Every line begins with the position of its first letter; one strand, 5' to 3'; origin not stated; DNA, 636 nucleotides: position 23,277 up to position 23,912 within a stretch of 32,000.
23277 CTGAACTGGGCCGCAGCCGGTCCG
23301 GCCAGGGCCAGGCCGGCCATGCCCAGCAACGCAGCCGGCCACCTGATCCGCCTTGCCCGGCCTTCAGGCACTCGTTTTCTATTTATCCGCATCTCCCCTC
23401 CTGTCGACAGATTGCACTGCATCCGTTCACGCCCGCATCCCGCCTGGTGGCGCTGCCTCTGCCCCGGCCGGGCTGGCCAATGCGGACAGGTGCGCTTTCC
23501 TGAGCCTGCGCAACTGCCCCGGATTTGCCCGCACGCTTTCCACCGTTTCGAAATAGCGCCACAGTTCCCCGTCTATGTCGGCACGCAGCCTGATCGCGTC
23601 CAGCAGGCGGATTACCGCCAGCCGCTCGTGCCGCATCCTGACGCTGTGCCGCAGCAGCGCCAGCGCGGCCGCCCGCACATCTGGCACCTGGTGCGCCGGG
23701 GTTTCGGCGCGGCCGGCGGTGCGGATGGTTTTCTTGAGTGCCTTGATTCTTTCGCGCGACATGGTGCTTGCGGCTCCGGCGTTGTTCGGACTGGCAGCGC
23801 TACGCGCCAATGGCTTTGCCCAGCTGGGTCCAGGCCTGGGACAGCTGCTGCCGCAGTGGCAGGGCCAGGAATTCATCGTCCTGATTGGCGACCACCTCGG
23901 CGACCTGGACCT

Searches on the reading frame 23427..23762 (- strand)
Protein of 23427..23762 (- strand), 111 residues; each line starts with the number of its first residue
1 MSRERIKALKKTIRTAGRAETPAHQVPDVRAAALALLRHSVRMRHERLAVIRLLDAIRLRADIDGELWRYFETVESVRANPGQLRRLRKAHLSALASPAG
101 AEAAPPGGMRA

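Call 5: search_protein_families(library=pfam, proteins=[window:23427-23762:-])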
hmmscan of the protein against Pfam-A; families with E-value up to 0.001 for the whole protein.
window:23427-23762:- (111 aa): 0 families

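Call 6: search_protein_families(library=ncbifam, proteins=[window:23427-23762:-])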
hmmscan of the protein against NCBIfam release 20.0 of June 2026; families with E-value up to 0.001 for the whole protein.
window:23427-23762:- (111 aa): 0 families
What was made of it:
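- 23427..23762 (-): Conserved small ORF (111 aa) of unknown function, 37 nt after meaB. No Pfam or NCBIfam match (calls 5, 6).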
